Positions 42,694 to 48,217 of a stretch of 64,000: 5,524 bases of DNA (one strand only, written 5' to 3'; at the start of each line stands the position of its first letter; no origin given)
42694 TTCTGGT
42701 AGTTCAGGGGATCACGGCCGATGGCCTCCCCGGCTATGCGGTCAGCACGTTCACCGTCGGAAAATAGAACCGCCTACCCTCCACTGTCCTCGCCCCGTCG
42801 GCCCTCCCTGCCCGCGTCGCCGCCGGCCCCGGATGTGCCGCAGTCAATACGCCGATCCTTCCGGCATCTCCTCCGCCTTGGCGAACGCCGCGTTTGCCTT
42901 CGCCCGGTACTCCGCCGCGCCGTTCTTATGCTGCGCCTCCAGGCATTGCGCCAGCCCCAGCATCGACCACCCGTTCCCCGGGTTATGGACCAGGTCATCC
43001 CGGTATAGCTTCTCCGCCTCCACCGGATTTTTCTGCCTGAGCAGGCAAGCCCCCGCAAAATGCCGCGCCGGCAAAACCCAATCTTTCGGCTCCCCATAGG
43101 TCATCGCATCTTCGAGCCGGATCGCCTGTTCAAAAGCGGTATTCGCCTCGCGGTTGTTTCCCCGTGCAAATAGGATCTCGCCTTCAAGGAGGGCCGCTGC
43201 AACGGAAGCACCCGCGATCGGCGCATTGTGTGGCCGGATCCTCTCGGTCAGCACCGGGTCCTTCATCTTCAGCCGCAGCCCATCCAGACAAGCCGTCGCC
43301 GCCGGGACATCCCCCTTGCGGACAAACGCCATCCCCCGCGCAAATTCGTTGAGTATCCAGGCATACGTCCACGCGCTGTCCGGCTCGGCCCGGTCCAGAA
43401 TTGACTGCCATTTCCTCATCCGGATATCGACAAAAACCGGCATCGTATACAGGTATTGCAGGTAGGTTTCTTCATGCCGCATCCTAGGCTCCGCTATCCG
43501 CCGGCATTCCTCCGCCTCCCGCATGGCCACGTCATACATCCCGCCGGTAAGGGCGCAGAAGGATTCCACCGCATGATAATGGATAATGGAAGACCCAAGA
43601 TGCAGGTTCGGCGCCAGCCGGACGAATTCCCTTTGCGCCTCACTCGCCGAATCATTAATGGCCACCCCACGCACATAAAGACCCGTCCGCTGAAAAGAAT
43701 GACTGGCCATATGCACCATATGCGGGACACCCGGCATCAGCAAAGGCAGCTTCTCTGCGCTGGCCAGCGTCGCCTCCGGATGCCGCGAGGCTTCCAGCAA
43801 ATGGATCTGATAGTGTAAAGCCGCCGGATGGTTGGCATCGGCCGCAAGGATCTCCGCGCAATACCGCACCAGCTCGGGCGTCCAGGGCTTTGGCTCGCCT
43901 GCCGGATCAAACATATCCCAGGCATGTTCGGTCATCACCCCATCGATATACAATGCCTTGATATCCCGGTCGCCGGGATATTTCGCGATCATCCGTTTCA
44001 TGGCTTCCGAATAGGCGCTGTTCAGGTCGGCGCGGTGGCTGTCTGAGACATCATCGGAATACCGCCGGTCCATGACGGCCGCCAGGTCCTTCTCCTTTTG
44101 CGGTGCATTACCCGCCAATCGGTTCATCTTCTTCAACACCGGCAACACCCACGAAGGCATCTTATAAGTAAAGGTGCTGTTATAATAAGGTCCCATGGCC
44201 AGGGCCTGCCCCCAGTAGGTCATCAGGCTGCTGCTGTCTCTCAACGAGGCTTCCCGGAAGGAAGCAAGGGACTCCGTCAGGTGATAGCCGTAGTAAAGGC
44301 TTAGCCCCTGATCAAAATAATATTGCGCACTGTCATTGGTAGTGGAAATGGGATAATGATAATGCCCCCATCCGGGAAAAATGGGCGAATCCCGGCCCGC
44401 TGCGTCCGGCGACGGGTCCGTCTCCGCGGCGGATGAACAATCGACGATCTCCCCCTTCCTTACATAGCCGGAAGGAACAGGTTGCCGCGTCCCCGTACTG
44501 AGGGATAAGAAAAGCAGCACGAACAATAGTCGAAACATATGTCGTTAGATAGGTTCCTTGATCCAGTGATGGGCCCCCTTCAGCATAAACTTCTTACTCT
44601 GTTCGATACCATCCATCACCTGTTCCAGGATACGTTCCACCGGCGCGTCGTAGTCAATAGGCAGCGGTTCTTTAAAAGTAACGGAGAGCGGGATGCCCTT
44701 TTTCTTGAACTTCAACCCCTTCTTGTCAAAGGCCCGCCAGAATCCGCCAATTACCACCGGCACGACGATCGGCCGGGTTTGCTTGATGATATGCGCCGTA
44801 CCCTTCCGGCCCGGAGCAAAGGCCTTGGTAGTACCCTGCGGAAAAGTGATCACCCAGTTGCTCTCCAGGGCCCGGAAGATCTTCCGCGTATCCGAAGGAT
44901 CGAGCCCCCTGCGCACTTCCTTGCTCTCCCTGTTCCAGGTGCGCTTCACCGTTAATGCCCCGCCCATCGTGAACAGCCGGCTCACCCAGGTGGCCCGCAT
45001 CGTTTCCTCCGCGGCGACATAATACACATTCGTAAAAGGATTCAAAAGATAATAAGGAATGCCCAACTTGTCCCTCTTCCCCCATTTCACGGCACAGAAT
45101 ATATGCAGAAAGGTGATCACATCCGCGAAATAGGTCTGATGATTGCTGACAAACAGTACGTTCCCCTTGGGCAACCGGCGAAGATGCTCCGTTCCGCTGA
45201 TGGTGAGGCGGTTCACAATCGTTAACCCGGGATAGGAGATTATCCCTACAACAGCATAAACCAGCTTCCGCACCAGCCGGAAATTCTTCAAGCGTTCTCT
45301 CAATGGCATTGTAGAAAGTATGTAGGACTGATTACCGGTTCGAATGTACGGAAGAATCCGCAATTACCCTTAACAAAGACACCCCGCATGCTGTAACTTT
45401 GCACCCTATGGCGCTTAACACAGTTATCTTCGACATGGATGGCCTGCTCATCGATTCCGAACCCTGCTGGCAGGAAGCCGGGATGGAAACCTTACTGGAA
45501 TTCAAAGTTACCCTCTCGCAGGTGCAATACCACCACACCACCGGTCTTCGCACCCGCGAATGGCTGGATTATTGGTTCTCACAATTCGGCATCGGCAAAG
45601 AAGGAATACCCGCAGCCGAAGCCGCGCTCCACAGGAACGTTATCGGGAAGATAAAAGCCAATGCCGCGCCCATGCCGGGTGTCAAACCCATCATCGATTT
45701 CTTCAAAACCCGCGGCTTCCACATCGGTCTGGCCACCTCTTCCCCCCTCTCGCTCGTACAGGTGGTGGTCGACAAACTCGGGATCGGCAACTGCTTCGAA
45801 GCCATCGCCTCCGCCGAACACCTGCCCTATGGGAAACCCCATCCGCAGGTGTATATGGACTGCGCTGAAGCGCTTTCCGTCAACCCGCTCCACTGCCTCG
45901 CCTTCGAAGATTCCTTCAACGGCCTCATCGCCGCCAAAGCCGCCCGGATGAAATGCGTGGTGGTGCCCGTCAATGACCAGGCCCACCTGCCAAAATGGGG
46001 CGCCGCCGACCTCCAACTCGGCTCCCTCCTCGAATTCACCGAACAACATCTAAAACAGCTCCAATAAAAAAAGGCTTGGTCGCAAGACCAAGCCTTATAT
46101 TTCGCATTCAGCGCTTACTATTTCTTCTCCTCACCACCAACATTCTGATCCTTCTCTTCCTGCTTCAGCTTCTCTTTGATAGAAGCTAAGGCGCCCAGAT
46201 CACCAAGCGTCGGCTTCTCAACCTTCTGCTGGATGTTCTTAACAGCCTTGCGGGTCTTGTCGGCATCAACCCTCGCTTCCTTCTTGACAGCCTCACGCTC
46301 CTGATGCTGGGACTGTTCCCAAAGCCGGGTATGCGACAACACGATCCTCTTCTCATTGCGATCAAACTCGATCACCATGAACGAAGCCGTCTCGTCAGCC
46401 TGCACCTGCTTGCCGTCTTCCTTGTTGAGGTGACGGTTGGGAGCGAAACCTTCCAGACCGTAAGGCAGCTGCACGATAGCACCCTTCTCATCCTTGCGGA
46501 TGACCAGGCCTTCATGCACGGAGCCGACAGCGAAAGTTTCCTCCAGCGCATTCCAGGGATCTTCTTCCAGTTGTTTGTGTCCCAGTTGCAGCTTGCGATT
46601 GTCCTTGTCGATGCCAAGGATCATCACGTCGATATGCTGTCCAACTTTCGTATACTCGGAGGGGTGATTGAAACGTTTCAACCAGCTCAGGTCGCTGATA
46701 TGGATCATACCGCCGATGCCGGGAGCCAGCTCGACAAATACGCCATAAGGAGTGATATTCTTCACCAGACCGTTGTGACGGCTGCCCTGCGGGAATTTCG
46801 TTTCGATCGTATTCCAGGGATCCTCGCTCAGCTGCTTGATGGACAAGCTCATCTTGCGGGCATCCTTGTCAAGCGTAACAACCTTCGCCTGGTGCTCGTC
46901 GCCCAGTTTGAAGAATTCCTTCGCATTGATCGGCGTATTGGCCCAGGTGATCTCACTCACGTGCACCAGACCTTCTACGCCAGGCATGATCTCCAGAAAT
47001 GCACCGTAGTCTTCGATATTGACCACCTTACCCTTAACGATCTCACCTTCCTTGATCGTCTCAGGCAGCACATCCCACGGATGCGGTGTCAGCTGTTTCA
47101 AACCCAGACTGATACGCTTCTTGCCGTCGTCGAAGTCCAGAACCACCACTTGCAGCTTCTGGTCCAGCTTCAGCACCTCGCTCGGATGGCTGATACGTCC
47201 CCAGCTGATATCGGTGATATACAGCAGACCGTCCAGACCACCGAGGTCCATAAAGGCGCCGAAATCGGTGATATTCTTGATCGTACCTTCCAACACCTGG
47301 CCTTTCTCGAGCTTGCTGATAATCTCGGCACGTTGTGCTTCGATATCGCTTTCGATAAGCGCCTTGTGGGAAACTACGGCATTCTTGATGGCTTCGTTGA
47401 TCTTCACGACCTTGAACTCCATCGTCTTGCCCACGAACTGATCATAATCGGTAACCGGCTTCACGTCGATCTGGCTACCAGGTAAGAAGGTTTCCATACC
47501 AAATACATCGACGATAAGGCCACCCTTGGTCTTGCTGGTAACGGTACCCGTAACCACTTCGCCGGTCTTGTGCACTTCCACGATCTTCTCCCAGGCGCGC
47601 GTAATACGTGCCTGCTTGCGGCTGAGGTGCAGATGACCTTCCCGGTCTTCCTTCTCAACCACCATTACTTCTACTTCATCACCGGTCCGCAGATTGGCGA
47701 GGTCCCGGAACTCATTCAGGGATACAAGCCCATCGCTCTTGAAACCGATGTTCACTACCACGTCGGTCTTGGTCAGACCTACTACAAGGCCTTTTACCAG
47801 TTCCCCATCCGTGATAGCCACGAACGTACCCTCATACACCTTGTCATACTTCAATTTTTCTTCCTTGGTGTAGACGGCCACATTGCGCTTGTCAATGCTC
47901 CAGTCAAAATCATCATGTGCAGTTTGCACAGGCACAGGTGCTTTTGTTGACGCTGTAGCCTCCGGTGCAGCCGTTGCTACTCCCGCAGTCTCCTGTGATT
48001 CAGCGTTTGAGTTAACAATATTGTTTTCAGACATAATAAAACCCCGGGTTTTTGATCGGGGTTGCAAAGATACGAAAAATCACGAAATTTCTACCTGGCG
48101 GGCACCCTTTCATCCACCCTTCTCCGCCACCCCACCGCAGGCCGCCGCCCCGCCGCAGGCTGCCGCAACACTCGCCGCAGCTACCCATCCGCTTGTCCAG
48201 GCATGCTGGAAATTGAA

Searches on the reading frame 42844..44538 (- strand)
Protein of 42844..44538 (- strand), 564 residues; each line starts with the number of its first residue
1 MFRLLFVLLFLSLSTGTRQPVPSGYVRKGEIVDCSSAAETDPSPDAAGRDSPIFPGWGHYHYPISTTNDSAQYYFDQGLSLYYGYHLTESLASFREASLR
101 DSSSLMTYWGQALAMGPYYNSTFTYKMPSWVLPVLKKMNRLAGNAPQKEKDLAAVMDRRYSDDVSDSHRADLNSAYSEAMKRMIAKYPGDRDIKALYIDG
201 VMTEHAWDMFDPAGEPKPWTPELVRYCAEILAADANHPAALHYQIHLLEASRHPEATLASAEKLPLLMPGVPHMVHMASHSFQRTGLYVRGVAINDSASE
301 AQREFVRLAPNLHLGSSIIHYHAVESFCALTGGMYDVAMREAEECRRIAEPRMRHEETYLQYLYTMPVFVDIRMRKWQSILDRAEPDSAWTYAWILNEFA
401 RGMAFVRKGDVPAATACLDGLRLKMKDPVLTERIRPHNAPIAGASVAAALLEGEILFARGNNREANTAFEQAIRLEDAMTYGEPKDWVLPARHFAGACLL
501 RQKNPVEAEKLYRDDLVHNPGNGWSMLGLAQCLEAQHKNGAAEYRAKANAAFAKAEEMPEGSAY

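Call 99: search_protein_families(library=pfam, proteins=[window:42844-44538:-], max_evalue=0.00001)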
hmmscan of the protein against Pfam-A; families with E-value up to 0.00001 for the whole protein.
window:42844-44538:- (564 aa): 1 family
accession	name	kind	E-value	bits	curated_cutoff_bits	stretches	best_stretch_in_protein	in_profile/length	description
PF13424.12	TPR_12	-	2e-07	31.5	30.1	0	447-513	3-69/77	Tetratricopeptide repeat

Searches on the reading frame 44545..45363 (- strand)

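Call 99: search_protein_families(library=pfam, proteins=[window:44545-45363:-], max_evalue=0.00001)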
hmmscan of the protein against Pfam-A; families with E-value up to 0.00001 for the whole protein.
window:44545-45363:- (272 aa): 1 family
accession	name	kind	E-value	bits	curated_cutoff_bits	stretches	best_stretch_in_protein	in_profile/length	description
PF01553.26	Acyltransferase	-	4.5e-12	46.4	23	1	53-205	2-131/132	Acyltransferase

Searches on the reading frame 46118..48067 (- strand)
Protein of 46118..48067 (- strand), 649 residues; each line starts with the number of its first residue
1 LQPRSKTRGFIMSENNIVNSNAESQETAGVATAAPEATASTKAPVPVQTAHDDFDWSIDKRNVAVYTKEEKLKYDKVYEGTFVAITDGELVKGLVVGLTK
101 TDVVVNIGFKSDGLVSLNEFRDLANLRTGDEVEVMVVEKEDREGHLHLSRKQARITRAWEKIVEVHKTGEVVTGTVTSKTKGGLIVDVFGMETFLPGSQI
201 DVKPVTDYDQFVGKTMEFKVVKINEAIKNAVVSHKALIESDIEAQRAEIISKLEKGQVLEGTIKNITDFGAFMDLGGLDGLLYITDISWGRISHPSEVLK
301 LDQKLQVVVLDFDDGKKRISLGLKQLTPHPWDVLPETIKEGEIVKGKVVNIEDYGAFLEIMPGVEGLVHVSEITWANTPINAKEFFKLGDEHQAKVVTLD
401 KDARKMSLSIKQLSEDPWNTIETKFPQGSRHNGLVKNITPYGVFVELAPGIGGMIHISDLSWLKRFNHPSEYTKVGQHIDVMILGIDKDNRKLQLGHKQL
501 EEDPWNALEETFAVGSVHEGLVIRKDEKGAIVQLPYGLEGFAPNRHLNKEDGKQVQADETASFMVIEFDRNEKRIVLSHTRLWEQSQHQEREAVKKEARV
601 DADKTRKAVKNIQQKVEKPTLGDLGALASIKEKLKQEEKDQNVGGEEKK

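Call 99: search_protein_families(library=pfam, proteins=[window:46118-48067:-], max_evalue=0.00001)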
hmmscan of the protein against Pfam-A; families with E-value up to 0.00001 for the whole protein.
window:46118-48067:- (649 aa): 5 families
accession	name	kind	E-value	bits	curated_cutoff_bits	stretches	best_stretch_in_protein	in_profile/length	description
PF00575.29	S1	-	1.8e-82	272.2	22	5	338-411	2-74/74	S1 RNA binding domain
PF23459.1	S1_RRP5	-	5.1e-30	104.3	27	1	427-495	3-70/72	RRP5 S1 domain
PF21710.3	Spt6_S1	-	2.8e-09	37.6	27.5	0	336-411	12-87/91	Spt6, S1/OB domain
PF17092.11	PCB_OB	-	4.2e-06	27.9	27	0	422-474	26-78/111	Penicillin-binding protein OB-like domain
PF13509.12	S1_2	-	4.9e-06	27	21.8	0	341-374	2-35/61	S1 domain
